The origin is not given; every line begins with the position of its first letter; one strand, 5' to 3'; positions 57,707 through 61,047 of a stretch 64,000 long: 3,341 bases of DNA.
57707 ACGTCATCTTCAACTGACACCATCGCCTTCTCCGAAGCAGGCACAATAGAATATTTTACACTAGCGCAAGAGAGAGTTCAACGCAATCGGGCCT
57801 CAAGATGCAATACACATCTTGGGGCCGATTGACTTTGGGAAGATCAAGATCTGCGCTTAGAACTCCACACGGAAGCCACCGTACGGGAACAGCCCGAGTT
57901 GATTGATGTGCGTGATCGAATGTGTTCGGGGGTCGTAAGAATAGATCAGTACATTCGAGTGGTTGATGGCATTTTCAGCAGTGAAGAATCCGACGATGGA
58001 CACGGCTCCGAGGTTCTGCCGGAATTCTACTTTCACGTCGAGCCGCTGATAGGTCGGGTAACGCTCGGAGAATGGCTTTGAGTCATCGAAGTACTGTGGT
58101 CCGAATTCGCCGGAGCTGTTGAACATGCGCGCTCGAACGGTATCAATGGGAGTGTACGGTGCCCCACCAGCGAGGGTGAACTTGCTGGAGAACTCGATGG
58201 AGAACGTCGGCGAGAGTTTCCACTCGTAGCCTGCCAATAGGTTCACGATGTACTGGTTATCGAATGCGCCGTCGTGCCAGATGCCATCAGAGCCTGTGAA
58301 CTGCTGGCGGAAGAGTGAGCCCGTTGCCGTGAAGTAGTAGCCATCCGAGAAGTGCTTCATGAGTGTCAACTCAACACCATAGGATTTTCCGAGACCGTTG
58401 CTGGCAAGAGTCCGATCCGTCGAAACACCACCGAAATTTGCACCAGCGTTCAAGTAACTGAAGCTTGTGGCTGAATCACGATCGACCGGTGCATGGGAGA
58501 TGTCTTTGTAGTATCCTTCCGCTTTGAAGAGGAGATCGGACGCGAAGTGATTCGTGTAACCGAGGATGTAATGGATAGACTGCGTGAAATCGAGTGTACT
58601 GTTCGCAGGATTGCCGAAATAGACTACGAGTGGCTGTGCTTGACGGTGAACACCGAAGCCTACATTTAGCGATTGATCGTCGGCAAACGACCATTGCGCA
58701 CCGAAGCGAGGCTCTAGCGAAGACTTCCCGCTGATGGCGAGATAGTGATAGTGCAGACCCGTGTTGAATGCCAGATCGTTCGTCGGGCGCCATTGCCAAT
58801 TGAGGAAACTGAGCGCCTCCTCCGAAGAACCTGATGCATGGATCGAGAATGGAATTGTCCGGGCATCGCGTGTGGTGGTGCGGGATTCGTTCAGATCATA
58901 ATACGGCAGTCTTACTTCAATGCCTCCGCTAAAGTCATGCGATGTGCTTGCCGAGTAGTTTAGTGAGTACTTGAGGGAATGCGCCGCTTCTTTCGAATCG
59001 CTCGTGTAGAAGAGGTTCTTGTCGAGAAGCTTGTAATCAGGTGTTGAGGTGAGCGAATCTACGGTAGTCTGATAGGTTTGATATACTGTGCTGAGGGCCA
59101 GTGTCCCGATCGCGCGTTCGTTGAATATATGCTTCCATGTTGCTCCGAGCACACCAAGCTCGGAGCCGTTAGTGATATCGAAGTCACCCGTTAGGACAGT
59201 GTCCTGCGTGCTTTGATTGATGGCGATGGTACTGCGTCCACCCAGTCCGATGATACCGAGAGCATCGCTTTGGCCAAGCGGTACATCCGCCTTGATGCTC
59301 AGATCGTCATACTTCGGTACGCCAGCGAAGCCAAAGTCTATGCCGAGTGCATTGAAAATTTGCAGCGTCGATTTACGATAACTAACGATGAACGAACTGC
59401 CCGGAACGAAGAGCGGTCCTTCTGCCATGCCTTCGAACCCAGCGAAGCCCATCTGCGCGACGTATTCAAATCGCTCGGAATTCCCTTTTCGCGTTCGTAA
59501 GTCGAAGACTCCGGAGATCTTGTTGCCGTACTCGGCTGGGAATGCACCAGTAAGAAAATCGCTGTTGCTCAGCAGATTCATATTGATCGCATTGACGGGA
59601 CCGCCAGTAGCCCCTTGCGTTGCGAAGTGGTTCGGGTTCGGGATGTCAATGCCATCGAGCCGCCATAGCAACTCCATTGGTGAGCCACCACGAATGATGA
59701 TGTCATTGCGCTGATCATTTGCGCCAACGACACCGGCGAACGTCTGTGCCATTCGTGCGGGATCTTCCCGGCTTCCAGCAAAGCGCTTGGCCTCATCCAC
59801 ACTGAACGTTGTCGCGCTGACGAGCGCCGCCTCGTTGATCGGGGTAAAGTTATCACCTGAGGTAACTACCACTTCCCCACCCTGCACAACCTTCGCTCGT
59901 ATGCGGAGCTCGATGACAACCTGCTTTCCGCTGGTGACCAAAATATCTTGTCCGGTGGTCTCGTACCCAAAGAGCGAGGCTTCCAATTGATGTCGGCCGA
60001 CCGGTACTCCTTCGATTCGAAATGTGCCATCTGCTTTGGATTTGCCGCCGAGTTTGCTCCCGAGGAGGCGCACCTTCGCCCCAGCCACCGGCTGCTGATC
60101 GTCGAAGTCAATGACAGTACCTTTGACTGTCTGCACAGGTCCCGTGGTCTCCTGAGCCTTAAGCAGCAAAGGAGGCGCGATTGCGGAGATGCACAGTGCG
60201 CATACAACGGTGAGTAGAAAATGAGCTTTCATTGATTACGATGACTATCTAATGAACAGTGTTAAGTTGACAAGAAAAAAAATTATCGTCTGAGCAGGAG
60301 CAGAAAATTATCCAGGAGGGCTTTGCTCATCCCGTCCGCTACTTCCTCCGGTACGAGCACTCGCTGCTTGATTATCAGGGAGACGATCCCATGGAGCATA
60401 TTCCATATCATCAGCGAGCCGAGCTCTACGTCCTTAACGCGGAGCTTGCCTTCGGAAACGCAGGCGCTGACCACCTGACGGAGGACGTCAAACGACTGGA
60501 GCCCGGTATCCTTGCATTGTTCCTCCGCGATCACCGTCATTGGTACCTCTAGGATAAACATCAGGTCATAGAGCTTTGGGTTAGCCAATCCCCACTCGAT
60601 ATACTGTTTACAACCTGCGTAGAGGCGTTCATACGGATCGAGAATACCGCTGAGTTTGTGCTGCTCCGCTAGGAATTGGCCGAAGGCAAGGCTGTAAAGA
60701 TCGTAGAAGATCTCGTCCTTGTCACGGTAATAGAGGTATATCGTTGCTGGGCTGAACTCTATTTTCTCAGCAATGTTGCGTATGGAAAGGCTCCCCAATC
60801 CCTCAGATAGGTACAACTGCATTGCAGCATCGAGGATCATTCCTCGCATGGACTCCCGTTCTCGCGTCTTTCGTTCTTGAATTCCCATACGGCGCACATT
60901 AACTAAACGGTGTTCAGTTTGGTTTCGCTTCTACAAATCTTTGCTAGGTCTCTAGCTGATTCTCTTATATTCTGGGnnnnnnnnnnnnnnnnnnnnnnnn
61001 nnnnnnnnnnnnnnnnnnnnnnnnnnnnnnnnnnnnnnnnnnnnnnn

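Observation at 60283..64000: Second TIR/TolB-N/TPR paralogue with TetR, HEPN/MNT pair and a third related C-terminal fragment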

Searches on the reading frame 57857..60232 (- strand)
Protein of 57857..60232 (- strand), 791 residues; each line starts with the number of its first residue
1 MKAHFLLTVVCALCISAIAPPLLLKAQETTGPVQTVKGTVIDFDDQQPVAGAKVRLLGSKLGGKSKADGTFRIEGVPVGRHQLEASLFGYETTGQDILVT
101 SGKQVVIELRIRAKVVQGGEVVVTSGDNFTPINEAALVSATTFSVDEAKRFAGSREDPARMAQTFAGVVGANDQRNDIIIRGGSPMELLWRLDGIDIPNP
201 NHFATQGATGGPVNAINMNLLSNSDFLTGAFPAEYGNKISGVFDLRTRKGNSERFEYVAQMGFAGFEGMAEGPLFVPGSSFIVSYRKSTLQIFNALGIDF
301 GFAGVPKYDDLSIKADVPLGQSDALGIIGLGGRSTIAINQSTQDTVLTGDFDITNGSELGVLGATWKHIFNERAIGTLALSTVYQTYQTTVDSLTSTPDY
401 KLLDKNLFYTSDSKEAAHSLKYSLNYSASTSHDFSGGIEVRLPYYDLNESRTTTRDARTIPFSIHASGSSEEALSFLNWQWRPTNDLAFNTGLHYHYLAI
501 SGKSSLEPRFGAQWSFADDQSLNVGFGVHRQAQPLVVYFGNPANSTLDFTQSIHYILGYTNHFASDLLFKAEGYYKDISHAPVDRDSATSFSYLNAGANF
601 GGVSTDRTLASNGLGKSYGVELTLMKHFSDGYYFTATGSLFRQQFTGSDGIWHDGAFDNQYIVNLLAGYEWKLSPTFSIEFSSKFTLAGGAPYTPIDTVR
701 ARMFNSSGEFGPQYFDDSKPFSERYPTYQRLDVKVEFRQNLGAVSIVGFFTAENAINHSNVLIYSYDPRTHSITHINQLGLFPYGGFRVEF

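Call 7: search_protein_families(library=pfam, proteins=[window:57857-60232:-], max_evalue=0.01)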
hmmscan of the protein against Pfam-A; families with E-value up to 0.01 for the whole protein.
window:57857-60232:- (791 aa): 4 families
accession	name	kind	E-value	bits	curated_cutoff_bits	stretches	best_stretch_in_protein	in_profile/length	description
PF13620.12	CarboxypepD_reg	-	1.6e-14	54.4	32.3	1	35-109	1-79/82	Carboxypeptidase regulatory-like domain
PF13715.12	CarbopepD_reg_2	-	2.5e-14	53.5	32.2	1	36-123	1-88/88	CarboxypepD_reg-like domain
PF07715.20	Plug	-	3.1e-06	28.1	23.9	1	141-242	10-107/107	TonB-dependent Receptor Plug Domain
PF09430.16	EMC7_beta-sandw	-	0.0098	16.5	26.6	0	47-100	5-60/122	ER membrane protein complex subunit 7, beta-sandwich domain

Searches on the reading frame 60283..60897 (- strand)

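Call 7: search_protein_families(library=pfam, proteins=[window:60283-60897:-], max_evalue=0.01)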
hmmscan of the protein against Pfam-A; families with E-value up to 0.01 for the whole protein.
window:60283-60897:- (204 aa): 3 families
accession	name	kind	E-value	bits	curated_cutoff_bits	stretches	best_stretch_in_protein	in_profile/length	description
PF13305.11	TetR_C_33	-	4.9e-14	53.3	26.8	1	93-195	2-100/103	Tetracyclin repressor-like, C-terminal domain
PF00440.29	TetR_N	-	5.7e-11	42.5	24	1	21-64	1-44/47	Bacterial regulatory proteins, tetR family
PF17932.6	TetR_C_24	-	0.0057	17.4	26.4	0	87-172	3-88/114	Tetracyclin repressor-like, C-terminal domain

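Call 12: search_protein_families(library=padloc, proteins=[window:60283-60897:-], max_evalue=0.01)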
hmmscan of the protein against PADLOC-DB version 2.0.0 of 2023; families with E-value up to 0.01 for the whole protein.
window:60283-60897:- (204 aa): 0 families

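Call 52: search_protein_families(library=ncbifam, proteins=[window:60283-60897:-], max_evalue=0.001)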
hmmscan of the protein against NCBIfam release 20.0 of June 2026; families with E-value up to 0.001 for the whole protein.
window:60283-60897:- (204 aa): 10 families
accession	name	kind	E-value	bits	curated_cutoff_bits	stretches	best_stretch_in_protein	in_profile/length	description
NF053878.1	FATransRegFadRBac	equivalog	1e-08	35.2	200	1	20-173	7-162/190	fatty acid metabolism transcriptional regulator FadR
NF007949.0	PRK10668.1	equivalog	7.1e-08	32.2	271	1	9-70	3-65/216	multidrug efflux transporter transcriptional repressor AcrR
NF007430.0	PRK09975.1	equivalog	1.4e-07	30.9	274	1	10-202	4-201/220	acrEF/envCD operon transcriptional regulator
NF037937.1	septum_RefZ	equivalog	3.3e-06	27.1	180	1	20-106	3-92/195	forespore capture DNA-binding protein RefZ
TIGR03613.1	RutR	equivalog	7.7e-06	25.9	368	1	10-167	2-159/202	pyrimidine utilization regulatory protein R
NF051852.1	efflux_TF_MtrR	exception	1.3e-05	25.1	280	1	2-77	2-71/205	multidrug efflux system transcriptional repressor MtrR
NF011572.0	PRK14996.1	equivalog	9.8e-05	22.3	144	1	13-57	5-49/192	TetR family transcriptional regulator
NF008402.0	PRK11202.1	equivalog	0.00014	21.7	151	1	11-63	6-59/211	HTH-type transcriptional repressor FabR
TIGR03384.1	betaine_BetI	equivalog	0.00022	21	201.3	1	10-67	2-59/189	choline-binding transcriptional repressor BetI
NF001978.0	PRK00767.1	equivalog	0.00034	20.5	118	1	17-65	10-58/197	transcriptional regulator BetI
